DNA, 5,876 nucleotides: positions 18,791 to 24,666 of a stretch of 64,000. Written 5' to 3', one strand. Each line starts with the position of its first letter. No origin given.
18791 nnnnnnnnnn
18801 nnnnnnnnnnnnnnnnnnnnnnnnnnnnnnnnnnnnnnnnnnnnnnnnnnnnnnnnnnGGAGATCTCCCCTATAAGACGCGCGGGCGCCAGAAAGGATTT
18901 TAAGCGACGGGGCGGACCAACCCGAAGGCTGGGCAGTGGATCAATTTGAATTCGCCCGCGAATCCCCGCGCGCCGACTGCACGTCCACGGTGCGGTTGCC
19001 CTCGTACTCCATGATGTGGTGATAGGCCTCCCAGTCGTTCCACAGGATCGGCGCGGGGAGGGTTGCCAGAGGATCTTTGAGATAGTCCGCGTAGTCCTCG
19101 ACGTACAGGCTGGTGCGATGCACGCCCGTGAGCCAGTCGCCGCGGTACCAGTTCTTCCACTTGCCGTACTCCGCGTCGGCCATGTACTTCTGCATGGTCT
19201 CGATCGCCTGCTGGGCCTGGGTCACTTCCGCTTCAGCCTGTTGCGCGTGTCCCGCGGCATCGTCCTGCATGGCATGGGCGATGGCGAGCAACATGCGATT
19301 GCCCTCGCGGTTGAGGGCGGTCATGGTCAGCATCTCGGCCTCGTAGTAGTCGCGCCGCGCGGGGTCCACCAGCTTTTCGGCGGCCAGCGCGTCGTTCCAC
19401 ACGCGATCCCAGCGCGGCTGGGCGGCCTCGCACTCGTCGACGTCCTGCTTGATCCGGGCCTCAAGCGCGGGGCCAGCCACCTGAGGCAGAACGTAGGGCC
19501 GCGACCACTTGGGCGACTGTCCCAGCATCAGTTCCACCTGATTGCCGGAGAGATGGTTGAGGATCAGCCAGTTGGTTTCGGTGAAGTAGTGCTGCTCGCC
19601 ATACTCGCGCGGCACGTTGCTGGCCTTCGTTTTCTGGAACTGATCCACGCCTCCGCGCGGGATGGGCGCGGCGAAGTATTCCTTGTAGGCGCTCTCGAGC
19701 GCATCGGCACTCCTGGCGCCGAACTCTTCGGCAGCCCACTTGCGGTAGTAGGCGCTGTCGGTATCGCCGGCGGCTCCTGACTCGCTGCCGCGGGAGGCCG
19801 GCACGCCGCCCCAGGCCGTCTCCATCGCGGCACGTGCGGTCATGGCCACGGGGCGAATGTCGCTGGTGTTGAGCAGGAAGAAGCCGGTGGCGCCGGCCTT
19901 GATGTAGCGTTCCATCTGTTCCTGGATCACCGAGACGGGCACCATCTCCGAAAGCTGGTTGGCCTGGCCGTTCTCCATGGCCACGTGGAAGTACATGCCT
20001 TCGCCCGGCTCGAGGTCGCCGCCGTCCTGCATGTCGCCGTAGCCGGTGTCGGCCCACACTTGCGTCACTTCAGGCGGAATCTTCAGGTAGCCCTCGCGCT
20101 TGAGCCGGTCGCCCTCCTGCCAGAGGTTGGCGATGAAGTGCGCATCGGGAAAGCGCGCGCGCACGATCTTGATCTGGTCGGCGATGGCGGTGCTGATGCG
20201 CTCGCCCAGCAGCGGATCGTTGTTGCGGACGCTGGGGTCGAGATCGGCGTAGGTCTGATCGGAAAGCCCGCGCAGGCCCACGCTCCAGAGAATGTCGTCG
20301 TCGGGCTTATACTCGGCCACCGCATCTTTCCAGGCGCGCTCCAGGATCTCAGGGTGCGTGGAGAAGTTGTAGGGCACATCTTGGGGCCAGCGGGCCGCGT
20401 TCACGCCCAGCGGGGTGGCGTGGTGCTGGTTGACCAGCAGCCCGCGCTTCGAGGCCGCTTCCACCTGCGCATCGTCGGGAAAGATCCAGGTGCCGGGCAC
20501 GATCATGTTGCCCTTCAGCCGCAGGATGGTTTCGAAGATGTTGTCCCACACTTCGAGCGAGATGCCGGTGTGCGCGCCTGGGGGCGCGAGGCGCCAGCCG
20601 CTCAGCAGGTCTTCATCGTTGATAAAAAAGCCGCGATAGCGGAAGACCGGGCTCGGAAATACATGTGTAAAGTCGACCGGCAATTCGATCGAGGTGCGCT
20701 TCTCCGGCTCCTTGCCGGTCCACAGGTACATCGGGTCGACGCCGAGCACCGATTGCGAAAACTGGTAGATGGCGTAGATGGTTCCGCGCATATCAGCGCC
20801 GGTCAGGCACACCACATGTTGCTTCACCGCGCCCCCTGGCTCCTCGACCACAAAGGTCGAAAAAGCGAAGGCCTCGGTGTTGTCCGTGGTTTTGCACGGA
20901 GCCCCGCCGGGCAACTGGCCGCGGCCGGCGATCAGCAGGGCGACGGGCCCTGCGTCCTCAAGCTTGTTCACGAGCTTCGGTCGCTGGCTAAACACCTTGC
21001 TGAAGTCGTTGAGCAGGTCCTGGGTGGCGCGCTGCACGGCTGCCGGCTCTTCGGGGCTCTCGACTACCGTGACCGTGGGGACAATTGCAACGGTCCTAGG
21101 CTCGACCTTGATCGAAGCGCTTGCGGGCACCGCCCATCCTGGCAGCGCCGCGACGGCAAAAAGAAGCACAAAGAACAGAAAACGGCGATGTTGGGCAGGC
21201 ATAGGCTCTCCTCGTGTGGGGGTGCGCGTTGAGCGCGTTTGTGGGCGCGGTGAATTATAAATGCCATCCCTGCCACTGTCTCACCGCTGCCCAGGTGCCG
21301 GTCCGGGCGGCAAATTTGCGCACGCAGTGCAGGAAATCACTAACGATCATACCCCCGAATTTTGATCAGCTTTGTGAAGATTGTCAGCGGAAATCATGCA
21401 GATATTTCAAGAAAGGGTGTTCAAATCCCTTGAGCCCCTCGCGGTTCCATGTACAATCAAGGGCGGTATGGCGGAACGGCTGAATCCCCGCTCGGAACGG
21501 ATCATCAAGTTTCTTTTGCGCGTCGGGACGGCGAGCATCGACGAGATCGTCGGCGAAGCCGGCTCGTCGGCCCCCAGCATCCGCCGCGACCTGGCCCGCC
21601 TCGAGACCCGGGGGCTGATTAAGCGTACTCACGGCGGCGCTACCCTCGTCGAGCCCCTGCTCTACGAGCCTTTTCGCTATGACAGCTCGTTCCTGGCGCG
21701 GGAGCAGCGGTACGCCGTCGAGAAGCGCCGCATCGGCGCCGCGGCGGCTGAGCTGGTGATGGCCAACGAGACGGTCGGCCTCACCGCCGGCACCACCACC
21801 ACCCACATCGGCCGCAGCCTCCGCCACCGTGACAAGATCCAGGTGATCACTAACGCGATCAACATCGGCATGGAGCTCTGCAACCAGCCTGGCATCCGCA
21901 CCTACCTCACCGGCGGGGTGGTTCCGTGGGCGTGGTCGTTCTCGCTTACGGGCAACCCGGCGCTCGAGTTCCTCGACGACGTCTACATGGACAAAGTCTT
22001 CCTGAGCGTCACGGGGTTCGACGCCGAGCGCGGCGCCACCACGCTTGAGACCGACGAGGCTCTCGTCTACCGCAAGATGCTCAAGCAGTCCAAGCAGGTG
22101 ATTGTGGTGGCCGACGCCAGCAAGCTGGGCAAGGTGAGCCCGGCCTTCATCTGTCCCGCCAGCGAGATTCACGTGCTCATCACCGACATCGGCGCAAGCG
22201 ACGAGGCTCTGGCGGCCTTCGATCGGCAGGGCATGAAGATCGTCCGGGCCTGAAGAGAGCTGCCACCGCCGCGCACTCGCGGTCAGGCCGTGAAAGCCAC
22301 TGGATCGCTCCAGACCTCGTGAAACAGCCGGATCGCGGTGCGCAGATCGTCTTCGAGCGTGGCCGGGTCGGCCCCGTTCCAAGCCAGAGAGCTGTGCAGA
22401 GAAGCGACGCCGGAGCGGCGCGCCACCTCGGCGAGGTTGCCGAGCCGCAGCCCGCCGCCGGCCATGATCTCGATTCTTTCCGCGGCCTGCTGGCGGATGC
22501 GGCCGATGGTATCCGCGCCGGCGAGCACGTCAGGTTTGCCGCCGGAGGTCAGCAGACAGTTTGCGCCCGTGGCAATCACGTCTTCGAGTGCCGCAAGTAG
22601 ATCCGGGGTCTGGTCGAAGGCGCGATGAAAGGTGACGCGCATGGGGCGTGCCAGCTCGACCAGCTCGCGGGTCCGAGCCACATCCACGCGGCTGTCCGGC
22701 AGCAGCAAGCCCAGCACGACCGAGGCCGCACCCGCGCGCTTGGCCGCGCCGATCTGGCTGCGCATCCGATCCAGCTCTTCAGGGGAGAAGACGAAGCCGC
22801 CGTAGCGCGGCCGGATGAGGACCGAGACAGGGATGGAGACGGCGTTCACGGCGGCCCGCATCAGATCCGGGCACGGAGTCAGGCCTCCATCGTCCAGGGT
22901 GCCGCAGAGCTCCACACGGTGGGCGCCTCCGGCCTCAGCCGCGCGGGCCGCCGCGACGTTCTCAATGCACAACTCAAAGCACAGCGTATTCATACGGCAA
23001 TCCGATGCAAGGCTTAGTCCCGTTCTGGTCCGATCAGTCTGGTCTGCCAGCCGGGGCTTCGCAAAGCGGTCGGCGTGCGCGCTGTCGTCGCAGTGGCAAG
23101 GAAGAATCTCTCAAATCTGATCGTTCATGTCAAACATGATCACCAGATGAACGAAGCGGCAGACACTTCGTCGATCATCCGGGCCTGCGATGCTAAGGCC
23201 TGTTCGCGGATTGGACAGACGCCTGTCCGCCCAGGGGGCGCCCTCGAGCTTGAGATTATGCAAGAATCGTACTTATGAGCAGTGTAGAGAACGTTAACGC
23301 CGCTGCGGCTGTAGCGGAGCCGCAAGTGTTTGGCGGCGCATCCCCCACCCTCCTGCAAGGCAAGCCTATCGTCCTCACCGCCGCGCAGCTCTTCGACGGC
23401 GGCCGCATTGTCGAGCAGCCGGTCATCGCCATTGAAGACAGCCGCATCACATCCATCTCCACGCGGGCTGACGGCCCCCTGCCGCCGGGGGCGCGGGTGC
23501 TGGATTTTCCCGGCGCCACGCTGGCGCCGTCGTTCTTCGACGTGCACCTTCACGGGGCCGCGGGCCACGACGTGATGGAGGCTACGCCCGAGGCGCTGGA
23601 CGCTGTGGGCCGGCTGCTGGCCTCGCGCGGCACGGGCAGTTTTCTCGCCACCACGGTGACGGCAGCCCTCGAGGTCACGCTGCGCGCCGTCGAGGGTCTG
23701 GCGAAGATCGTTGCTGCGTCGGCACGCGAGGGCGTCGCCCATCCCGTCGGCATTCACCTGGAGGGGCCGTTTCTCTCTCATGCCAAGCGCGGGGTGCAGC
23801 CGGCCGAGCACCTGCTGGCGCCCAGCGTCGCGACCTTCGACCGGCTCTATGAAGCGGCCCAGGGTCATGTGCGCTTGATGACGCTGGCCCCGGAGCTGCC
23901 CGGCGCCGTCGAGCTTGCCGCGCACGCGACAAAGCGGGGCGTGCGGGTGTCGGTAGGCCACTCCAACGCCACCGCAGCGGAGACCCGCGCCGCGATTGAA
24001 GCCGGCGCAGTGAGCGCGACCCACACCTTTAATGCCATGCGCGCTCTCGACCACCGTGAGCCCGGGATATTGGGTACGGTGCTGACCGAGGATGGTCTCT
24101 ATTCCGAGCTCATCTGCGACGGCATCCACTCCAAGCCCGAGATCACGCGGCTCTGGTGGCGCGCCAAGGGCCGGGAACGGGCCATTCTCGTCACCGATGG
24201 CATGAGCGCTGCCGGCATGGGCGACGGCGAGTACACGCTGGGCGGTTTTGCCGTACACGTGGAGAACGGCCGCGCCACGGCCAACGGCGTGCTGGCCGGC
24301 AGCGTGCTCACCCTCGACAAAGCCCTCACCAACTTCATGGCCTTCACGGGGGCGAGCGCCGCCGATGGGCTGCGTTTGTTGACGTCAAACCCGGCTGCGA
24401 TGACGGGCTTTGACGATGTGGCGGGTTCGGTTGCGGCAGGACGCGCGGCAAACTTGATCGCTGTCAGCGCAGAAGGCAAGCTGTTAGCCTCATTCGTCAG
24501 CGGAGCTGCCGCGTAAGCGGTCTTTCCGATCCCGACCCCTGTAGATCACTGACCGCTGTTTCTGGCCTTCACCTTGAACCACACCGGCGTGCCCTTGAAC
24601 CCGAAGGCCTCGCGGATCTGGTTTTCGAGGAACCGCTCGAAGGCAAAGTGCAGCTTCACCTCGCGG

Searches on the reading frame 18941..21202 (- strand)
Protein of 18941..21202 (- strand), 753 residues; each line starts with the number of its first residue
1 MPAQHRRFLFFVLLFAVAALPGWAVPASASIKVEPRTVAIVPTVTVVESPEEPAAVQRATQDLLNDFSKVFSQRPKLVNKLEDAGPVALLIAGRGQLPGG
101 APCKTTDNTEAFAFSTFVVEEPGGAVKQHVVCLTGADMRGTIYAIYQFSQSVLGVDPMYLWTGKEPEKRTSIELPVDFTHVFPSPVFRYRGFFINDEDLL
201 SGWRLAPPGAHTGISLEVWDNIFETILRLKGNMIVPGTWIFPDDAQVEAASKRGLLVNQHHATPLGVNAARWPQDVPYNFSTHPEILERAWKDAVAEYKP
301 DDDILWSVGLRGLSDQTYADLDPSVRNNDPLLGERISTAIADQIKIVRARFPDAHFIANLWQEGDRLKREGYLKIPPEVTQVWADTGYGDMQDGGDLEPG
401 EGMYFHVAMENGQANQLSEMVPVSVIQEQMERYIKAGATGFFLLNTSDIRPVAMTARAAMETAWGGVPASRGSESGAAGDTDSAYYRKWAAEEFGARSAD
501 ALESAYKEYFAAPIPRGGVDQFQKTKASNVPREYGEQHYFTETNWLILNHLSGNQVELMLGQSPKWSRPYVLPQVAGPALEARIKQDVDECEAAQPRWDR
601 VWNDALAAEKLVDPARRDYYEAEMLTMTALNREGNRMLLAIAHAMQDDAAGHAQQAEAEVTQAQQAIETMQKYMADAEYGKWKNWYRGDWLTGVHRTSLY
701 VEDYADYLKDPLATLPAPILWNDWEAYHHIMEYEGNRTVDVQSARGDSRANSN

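Call 18: search_protein_families(library=pfam, proteins=[window:18941-21202:-], max_evalue=0.001)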
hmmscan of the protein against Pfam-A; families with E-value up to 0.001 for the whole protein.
window:18941-21202:- (753 aa): 1 family
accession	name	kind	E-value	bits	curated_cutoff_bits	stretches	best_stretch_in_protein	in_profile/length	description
PF15979.11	Glyco_hydro_115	-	1.4e-56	192.9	27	1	184-511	3-326/335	Glycosyl hydrolase family 115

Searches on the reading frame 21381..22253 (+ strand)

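Call 48: search_protein_families(library=pfam, proteins=[window:21381-22253:+], max_evalue=0.001)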
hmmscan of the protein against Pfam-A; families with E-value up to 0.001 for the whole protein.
window:21381-22253:+ (290 aa): 5 families
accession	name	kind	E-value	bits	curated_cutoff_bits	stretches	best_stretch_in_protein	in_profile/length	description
PF00455.28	DeoRC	-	4.9e-43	147.3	31.8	1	113-269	4-159/160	DeoR C terminal sensor domain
PF08220.18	HTH_DeoR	-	2.7e-12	46.7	21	1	37-91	1-55/57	DeoR-like helix-turn-helix domain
PF01978.25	TrmB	-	9.5e-05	22.6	25.6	1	45-97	17-64/68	Sugar-specific transcriptional regulator TrmB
PF17782.7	DprA_WH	-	0.00037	20.9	22.9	1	39-86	15-61/61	DprA winged helix domain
PF25212.1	HVO_A0114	-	0.0005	20.3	27.6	1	30-87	16-73/84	HVO_A0114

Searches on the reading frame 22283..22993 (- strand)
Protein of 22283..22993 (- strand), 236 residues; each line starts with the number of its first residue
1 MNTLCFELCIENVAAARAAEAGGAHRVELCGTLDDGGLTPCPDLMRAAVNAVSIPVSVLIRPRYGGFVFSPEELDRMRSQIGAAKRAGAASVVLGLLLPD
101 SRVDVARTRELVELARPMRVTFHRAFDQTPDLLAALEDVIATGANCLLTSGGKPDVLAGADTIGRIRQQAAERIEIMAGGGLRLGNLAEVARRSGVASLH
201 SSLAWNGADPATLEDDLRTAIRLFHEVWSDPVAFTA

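Call 48: search_protein_families(library=pfam, proteins=[window:22283-22993:-], max_evalue=0.001)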
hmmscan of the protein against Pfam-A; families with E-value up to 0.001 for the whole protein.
window:22283-22993:- (236 aa): 1 family
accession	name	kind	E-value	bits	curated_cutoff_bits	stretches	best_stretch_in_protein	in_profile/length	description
PF03932.20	CutC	-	1.4e-61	208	23.3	1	6-203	3-200/202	CutC family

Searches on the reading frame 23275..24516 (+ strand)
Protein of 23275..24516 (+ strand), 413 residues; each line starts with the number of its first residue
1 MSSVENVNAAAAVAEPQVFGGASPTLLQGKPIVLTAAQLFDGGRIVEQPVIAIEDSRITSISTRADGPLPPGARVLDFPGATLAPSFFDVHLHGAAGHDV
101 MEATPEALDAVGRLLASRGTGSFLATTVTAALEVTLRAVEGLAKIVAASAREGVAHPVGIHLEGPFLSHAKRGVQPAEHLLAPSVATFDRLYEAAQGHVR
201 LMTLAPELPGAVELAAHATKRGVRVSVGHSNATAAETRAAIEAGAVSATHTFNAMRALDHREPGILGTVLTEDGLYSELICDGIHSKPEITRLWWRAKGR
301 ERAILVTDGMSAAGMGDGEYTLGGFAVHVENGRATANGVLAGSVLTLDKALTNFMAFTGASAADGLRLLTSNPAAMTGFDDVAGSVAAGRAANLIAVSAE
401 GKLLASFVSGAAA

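Call 48: search_protein_families(library=pfam, proteins=[window:23275-24516:+], max_evalue=0.001)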
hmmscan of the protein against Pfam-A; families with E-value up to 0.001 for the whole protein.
window:23275-24516:+ (413 aa): 2 families
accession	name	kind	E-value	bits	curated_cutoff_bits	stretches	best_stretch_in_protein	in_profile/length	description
PF01979.26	Amidohydro_1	-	2.2e-13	50.6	25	1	83-408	2-327/345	Amidohydrolase family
PF07969.17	Amidohydro_3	-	0.00024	21.2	29.7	0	361-399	408-446/472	Amidohydrolase family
